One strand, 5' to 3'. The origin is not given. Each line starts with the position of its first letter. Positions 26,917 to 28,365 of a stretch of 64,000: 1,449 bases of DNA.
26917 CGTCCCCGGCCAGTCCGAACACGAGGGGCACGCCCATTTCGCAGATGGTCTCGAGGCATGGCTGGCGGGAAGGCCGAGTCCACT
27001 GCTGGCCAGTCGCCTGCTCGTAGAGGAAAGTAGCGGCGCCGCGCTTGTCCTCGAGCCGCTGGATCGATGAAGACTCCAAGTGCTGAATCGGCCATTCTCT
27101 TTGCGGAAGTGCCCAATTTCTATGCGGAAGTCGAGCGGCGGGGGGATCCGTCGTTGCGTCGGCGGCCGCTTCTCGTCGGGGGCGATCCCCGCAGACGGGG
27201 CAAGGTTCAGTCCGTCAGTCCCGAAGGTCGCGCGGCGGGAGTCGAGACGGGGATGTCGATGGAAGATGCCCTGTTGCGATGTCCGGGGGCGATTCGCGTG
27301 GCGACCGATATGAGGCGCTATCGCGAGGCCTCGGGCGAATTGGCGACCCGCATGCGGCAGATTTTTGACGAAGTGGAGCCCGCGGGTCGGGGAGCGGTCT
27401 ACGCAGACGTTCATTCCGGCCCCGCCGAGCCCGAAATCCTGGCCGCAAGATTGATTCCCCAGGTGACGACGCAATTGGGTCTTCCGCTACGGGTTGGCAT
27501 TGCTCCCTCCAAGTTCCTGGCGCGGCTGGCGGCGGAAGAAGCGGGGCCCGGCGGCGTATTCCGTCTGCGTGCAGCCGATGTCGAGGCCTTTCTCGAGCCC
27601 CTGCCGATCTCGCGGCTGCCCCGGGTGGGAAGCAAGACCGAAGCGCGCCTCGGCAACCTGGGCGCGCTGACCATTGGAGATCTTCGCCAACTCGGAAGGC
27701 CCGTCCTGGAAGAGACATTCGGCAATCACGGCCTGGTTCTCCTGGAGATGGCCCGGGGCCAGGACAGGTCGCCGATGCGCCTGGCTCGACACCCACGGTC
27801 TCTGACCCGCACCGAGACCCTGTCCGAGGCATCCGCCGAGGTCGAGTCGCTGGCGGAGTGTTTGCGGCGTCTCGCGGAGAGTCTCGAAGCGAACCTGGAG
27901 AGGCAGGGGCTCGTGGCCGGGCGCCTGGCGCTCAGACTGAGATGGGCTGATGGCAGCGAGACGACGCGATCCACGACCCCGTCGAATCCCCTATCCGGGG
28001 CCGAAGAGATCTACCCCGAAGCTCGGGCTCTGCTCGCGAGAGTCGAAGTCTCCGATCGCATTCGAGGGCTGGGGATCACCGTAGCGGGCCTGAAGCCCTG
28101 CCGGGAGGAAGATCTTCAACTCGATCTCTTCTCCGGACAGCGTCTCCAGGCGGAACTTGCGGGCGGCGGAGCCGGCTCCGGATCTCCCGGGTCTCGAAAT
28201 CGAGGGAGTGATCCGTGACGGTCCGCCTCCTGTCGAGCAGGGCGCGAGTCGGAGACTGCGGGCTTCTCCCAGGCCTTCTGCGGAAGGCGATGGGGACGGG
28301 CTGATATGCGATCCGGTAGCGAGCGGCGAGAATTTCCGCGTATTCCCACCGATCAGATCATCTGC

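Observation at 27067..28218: Y-family polymerase homolog with all three catalytic carboxylates substituted but an intact clamp-binding motif; not in an imuA-imuB-dnaE2 cassette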

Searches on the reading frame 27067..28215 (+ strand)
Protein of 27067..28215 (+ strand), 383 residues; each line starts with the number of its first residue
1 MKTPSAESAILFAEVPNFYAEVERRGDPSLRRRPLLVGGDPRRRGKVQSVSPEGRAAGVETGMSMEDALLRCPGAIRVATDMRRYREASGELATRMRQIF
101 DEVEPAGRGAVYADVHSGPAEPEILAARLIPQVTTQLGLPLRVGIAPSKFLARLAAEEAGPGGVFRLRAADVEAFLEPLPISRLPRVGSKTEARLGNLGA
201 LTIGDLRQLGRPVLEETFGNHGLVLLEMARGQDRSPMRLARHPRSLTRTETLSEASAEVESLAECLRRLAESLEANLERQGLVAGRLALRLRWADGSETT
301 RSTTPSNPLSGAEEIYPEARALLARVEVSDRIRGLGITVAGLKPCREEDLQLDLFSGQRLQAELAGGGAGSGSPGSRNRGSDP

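Call 3: search_protein_families(library=pfam, proteins=[window:27067-28215:+], max_evalue=0.01)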
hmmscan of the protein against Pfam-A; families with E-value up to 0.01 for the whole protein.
window:27067-28215:+ (383 aa): 5 families
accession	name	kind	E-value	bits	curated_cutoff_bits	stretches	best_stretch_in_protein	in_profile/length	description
PF00817.25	IMS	-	1.1e-27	97.3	23.2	1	16-156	4-147/148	impB/mucB/samB family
PF11799.13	IMS_C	-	1.6e-18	67.6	20.7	1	244-354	2-109/109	impB/mucB/samB family C-terminal domain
PF21999.2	IMS_HHH_1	-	4.8e-08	33.8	27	1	183-233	2-53/53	DNA polymerase-iota, thumb domain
PF11798.14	IMS_HHH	-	1.6e-07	31.6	24.4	1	170-199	2-31/32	IMS family HHH motif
PF00482.28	T2SSF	-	0.00018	21.9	25.2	0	57-104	40-89/125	Type II secretion system (T2SS), protein F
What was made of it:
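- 27067..28218 (+): Gene for the inactive Pol IV-like protein (iPolY), 383 aa: palm/fingers, thumb (HhH), little finger and a C-terminal clamp motif. Pfam IMS, IMS_HHH and IMS_C (call 3).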

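Call 4: search_protein_families(library=ncbifam, proteins=[window:27067-28215:+], max_evalue=0.01)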
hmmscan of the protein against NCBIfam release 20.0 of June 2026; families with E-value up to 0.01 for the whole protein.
window:27067-28215:+ (383 aa): 10 families
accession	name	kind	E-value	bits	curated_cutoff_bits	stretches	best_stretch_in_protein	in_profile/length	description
NF002677.0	PRK02406.1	equivalog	5.6e-61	206.6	256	1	10-348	8-349/357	DNA polymerase IV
NF002492.0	PRK01810.1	equivalog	3.2e-60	204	399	1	7-357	9-364/412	DNA polymerase IV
NF002751.0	PRK02794.1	equivalog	4.9e-57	193.7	371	1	17-359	47-390/425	DNA polymerase IV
NF003015.0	PRK03858.1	subfamily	2.7e-56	191.3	367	1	6-356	5-357/399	DNA polymerase IV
NF010731.0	PRK14133.1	equivalog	5.9e-55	186.9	362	1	9-352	4-346/352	DNA polymerase IV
NF002882.0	PRK03348.1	equivalog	4e-54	184.1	389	1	7-354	4-356/461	DNA polymerase IV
NF002848.0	PRK03103.1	subfamily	4e-52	177.1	381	1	7-363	3-369/410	DNA polymerase IV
NF002883.0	PRK03352.1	equivalog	4.4e-49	167.5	330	1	7-339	4-339/347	DNA polymerase IV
NF002292.0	PRK01216.1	equivalog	2.4e-23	82.7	339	1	10-330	3-325/351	DNA polymerase IV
NF002955.0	PRK03609.1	subfamily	3.1e-06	26.4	431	1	12-210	4-210/422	translesion error-prone DNA polymerase V subunit UmuC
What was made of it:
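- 27067..28218 (+): Pol IV models at about 200 bits, all below curated cut-offs (call 4).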

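Call 5: search_solved_structures(query=window:27067-28215:+, show_alignments=4, max_evalue=0.00001)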
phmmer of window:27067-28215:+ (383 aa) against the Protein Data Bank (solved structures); distinct sequences matched with E-value up to 0.00001: 69 (the best 60 are shown).
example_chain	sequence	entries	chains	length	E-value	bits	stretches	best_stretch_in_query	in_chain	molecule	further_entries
7yll_A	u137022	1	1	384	6.3e-44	153.9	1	10-351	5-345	DNA polymerase IV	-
4ir1_F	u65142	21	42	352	7.7e-35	124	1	10-350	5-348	DNA polymerase IV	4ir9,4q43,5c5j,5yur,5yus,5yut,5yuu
4r8u_A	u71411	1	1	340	2.2e-34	122.5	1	10-302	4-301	DNA polymerase IV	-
4r8u_B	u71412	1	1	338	2.5e-34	122.3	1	10-302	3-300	DNA polymerase IV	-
4irc_F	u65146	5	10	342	2.6e-34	122.3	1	10-303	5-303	DNA polymerase IV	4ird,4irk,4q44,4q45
6jup_F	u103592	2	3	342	1.7e-33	119.6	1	10-303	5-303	DNA polymerase IV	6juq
6juq_A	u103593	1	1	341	1.9e-33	119.4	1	10-303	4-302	DNA polymerase IV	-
6jun_F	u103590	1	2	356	3.4e-31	112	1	10-338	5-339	DNA polymerase IV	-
6juo_A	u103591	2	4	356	4.6e-31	111.6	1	10-338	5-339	DNA polymerase IV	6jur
6jum_A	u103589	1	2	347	5.6e-30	108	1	10-338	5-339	DNA polymerase IV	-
4dez_A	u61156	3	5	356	7.2e-30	107.7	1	10-338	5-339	DNA polymerase IV 1 | DNA polymerase IV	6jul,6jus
4f4w_A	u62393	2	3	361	6.6e-25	91.3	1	10-326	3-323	DNA polymerase IV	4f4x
4f4y_A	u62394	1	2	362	3.4e-23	85.7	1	10-268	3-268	DNA polymerase IV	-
4f50_A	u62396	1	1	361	1.6e-22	83.5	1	10-326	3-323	DNA polymerase IV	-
4nlg_A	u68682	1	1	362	8.5e-22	81.1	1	10-252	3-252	DNA polymerase IV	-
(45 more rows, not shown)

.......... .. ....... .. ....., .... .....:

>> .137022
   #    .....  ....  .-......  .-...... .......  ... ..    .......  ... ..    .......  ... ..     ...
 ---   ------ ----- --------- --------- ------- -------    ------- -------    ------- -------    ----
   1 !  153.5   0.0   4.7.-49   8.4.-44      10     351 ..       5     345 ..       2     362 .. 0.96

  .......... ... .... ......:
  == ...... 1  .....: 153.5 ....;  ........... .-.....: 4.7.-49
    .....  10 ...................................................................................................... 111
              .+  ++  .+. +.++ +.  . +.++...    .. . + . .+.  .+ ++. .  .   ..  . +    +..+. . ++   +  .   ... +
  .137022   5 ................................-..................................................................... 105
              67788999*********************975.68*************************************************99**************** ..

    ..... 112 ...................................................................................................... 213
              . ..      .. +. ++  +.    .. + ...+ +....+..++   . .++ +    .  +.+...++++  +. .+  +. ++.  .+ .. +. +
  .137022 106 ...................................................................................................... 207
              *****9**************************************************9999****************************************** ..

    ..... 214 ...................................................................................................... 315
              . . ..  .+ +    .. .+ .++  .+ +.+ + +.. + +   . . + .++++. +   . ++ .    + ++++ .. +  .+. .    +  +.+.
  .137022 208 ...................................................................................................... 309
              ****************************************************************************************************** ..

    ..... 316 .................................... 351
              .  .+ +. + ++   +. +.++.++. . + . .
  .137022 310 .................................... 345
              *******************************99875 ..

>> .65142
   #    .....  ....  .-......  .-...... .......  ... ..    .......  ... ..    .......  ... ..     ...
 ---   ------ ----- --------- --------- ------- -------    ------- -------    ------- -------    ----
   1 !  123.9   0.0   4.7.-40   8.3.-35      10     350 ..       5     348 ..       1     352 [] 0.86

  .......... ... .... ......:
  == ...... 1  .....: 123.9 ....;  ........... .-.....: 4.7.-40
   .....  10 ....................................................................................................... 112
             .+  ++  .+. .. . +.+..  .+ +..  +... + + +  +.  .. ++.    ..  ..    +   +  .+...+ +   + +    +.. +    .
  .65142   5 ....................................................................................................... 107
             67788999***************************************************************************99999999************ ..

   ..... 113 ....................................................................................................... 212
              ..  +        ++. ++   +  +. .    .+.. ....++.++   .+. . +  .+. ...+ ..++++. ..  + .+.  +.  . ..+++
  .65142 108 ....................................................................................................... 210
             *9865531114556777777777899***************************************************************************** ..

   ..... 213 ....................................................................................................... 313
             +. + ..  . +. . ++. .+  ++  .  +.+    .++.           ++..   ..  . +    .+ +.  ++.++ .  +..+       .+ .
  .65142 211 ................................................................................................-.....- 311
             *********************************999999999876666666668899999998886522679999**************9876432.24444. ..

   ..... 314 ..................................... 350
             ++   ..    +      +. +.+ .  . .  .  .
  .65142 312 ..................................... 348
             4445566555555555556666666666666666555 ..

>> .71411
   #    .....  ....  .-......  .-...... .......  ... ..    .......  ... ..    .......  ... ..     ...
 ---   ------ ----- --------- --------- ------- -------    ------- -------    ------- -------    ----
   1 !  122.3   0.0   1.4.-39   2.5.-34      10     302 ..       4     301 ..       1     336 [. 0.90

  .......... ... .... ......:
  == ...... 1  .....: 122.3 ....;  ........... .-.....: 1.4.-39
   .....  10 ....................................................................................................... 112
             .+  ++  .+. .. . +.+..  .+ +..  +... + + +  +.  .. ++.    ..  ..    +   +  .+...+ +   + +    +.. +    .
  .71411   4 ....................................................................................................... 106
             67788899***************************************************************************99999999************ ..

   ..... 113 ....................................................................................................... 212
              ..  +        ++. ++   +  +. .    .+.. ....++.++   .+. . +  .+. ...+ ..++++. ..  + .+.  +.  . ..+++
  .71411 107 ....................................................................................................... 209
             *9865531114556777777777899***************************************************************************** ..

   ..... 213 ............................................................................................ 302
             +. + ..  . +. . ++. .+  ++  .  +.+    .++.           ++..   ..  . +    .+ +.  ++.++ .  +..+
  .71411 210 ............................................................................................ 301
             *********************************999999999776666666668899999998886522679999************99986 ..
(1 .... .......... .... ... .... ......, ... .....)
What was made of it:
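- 27106..27114 (+): E14-V15-P16, replacing the D-x-D metal-binding motif (E. coli D8-M9-D10). HMMER alignment (call 5).
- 27391..27396 (+): G109-A110, replacing catalytic D103-E104. Call 5.
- HMMER alignment to E. coli Pol IV (call 5).
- Tried and rejected: The catalytic columns they define agree with HMMER's alignment to PDB 4ir1 in call 5.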

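Call 7: find_homologous_proteins(query=window:27067-28215:+, max_evalue=1e-20)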
Query window:27067-28215:+ (383 aa): 389 proteins with E <= 1e-20 among 8000 candidates; the best 120 are listed.
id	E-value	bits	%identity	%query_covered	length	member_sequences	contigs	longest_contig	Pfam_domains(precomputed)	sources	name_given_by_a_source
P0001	3.2e-238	808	100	100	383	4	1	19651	PF11799.14,PF00817.26,PF11798.15,PF21999.3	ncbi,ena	-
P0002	4.3e-117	409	61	93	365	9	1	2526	PF11799.14,PF00817.26,PF21999.3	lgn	-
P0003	1.1e-115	405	61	93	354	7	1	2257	PF11799.14,PF00817.26,PF11798.15,PF21999.3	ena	-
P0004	1.3e-113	398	59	91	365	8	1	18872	PF11799.14,PF00817.26,PF21999.3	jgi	jgi:nucleotidyltransferase/DNA polymerase involved in DNA repair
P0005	8.6e-111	389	60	92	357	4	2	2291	PF11799.14,PF00817.26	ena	-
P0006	1.8e-107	378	58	93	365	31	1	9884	PF11799.14,PF00817.26,PF21999.3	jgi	jgi:DNA polymerase-4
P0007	1.4e-106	375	57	93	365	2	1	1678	PF11799.14,PF00817.26,PF21999.3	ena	-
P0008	1.7e-106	375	58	93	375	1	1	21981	PF11799.14,PF00817.26,PF11798.15,PF21999.3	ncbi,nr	ncbi:MAG: hypothetical protein NZ990_05940 [Myxococcota bacterium]|nr:hypothetical protein [Myxococc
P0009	1.4e-105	372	57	93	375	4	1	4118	PF11799.14,PF00817.26,PF21999.3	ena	-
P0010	7.9e-104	366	56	93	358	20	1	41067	PF11799.14,PF00817.26,PF21999.3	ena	-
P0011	1.0e-102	362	54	92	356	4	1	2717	PF11799.14,PF00817.26,PF11798.15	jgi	jgi:nucleotidyltransferase/DNA polymerase involved in DNA repair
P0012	2.2e-102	361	54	100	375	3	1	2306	PF11799.14,PF00817.26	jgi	-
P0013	3.4e-100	354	56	93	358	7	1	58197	PF11799.14,PF00817.26,PF21999.3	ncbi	-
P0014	3.1e-99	351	54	92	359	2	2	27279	PF11799.14,PF00817.26,PF11798.15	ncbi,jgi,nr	ncbi:MAG: hypothetical protein JRG92_05975 [Deltaproteobacteria bacterium]|nr:hypothetical protein [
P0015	6.1e-99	350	54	91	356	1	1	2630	PF11799.14,PF00817.26,PF11798.15,PF21999.3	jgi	-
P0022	1.0e-92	329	49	91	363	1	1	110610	PF11799.14,PF00817.26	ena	-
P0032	4.4e-90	321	52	82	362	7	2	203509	PF11799.14,PF00817.26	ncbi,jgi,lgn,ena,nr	ncbi:MAG: hypothetical protein P8Q97_07465 [Myxococcota bacterium]|jgi:DNA polymerase IV|nr:hypothet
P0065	4.5e-85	304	51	90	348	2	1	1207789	PF11799.14,PF00817.26,PF11798.15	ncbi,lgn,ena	-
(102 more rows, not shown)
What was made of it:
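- NCBI names the MAG-derived family members it labels 'hypothetical protein', while JGI labels many 'DNA polymerase-4' (call 7).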

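Call 11: find_encoding_contigs(protein=P0065, flank=10000, max_places=2)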
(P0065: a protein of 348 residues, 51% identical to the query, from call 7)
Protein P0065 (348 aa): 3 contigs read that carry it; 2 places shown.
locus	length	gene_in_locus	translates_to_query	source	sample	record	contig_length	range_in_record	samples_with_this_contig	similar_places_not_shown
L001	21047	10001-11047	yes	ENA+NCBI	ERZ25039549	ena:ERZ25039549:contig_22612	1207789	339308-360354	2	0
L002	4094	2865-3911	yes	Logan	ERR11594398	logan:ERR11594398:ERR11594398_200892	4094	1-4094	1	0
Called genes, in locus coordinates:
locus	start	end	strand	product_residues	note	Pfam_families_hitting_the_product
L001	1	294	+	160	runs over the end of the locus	PF01613:Flavin_Reduct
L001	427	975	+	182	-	PF01323:DSBA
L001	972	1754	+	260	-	PF23441:SDR, PF00106:adh_short, PF01370:Epimerase (weak), PF08659:KR, PF13561:adh_short_C2, PF13439:Glyco_transf_4 (faint)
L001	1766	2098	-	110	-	PF01638:HxlR, PF12840:HTH_20 (weak)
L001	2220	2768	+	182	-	PF02627:CMD (faint)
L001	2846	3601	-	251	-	PF07589:PEP_exosort_dom (weak)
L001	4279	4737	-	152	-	PF03840:SecG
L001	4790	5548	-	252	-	PF00121:TIM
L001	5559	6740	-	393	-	PF00162:PGK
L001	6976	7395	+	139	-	PF01648:ACPS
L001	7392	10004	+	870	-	PF01804:Penicil_amidase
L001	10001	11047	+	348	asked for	PF00817:IMS, PF11798:IMS_HHH (weak), PF11799:IMS_C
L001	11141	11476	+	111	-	PF07238:PilZ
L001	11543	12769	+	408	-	-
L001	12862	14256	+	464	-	PF13727:CoA_binding_3, PF02397:Bac_transf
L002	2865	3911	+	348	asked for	PF00817:IMS, PF11798:IMS_HHH (weak), PF11799:IMS_C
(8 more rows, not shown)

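Call 12: find_encoding_contigs(protein=P0032, flank=10000, max_places=2)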
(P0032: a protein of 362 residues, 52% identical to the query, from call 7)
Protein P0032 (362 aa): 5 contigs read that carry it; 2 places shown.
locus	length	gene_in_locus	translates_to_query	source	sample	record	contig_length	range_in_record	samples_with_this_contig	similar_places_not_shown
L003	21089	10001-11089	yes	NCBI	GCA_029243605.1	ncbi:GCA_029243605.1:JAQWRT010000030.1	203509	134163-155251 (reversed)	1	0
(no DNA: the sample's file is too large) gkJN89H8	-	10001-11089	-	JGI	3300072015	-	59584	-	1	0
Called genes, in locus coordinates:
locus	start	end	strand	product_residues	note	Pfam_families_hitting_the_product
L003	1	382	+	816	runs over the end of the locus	PF02190:LON_substr_bdg, PF08298:AAA_PrkA (weak), PF00004:AAA, PF07728:AAA_5, PF22667:Lon_lid, PF05362:Lon_C, PF13541:ChlI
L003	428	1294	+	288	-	PF00691:OmpA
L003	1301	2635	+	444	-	PF13660:DUF4147, PF05161:MOFRL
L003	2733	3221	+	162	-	PF01613:Flavin_Reduct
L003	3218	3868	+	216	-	PF01323:DSBA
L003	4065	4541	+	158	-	-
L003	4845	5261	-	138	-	PF03840:SecG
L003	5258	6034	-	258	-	PF00121:TIM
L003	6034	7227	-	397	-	PF00162:PGK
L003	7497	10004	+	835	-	PF01804:Penicil_amidase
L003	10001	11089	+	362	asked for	PF00817:IMS, PF11799:IMS_C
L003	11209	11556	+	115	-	PF07238:PilZ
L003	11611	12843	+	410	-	-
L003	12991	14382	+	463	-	PF13727:CoA_binding_3, PF02397:Bac_transf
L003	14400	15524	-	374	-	PF13439:Glyco_transf_4 (weak), PF00534:Glycos_transf_1, PF13692:Glyco_trans_1_4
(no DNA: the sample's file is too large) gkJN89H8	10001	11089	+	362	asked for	PF00817:IMS, PF11799:IMS_C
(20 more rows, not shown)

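Call 13: find_encoding_contigs(protein=P0022, flank=10000, max_places=2)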
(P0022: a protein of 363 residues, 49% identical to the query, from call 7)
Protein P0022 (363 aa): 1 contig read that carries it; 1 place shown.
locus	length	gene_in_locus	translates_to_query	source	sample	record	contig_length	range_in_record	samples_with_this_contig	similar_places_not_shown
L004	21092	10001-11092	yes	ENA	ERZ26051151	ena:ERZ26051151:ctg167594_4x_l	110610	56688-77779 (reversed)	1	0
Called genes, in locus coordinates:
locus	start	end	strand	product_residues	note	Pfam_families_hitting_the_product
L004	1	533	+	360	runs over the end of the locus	PF02445:NadA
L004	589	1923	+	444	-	PF00890:FAD_binding_2, PF01266:DAO, PF07992:Pyr_redox_2 (faint)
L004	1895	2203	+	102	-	PF02910:Succ_DH_flav_C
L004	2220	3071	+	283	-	PF02749:QRPTase_N, PF01729:QRPTase_C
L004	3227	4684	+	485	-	PF00743:FMO-like, PF01266:DAO (faint), PF01593:Amino_oxidase (faint), PF07992:Pyr_redox_2, PF13450:NAD_binding_8, PF13454:NAD_binding_9 (faint), PF13738:Pyr_redox_3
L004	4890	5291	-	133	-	PF03840:SecG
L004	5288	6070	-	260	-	PF00121:TIM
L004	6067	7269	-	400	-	PF00162:PGK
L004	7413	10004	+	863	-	PF01804:Penicil_amidase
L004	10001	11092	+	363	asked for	PF00817:IMS, PF11799:IMS_C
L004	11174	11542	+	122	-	PF07238:PilZ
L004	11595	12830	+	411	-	-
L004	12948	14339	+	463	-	PF13727:CoA_binding_3, PF02397:Bac_transf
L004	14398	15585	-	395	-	PF01041:DegT_DnrJ_EryC1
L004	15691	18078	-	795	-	PF02190:LON_substr_bdg, PF00004:AAA, PF07728:AAA_5 (weak), PF22667:Lon_lid, PF05362:Lon_C, PF13541:ChlI (weak)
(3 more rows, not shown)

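Call 19: find_related_loci(query=A1, collection=genome_contigs, flank=10000)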
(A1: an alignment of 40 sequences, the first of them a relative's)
Query A1 (383 aa) in genome_contigs; peptide patterns used: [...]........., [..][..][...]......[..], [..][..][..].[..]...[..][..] (x = any residue, [..] = any of these).
599 stretches matched a pattern (row limit reached: there are more); 272 encode a relative of the query (tblastn E <= 1e-3); the best 80 are kept; 80 distinct loci.
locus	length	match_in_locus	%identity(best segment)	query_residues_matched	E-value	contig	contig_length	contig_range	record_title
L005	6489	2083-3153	59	1-356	1e-117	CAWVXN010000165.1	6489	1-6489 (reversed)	MAG TPA_asm: uncultured Myxococcales bacterium isolate ERR3589570_metabat2_78 genome assembly, contig: ERZ7463457.10311,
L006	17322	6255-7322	60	1-355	1e-116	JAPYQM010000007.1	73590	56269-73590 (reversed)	MAG: Myxococcota bacterium isolate PW2.metabat2.22_sub PW2_468_length_73590_cov_14.515890, whole genome shotgun sequence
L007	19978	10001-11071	58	1-356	2e-113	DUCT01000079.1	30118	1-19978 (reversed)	MAG TPA_asm: Myxococcales bacterium isolate UWMA-0336 NODE_2062_length_30118_cov_0.291915, whole genome shotgun sequence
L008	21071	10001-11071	55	1-356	5e-105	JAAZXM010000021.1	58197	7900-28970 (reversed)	MAG: Myxococcales bacterium isolate bin12s NODE_21_length_58197_cov_5.792852, whole genome shotgun sequence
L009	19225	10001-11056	50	5-355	4e-94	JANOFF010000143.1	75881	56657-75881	MAG: bacterium isolate SOY_65_concoct_162_sub SOY_65_k141_4053504, whole genome shotgun sequence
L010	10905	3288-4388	48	10-376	2e-93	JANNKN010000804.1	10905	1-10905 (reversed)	MAG: Deltaproteobacteria bacterium isolate SOY_4_C_concoct_51 SOY_4_C_k141_1272076, whole genome shotgun sequence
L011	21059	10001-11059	50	4-356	2e-93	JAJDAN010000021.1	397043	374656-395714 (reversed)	MAG: Deltaproteobacteria bacterium isolate OFTM107 OFTM107_20, whole genome shotgun sequence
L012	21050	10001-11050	52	10-359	3e-93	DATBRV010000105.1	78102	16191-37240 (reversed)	MAG TPA_asm: Myxococcota bacterium isolate SMAG_U4138 k141_1961752, whole genome shotgun sequence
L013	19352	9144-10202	50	10-362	7e-92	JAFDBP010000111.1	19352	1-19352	MAG: Deltaproteobacteria bacterium isolate MB1D_Bin_1 MB1D_Bin_1_MB1D_0306_000000987659, whole genome shotgun sequence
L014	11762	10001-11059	52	9-359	6e-92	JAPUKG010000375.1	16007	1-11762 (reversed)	MAG: Proteobacteria bacterium isolate KW1-S15_187 KW1-S15_187_cg375, whole genome shotgun sequence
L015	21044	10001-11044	49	10-356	8e-92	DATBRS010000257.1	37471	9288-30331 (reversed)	MAG TPA_asm: Myxococcota bacterium isolate SMAG_U4135 k141_878689, whole genome shotgun sequence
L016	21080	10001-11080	51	1-359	8e-91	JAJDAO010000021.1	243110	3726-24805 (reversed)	MAG: Deltaproteobacteria bacterium isolate OFTM73 OFTM73_20, whole genome shotgun sequence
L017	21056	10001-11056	47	8-358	2e-90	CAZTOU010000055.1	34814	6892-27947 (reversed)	MAG TPA_asm: uncultured Spirochaetales bacterium isolate binchicken_co142_37 genome assembly, contig: NODE_3486_length_3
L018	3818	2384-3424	49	10-355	6e-91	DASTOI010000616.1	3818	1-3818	MAG TPA_asm: Myxococcota bacterium isolate SMAG_U2166 k141_420509, whole genome shotgun sequence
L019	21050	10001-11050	47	10-358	1e-89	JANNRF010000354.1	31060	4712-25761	MAG: Deltaproteobacteria bacterium isolate SOY_31_metabat_371 SOY_31_k141_3478114, whole genome shotgun sequence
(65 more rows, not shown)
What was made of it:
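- Tried and rejected: The single genome_contigs scan was spent on call 19.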
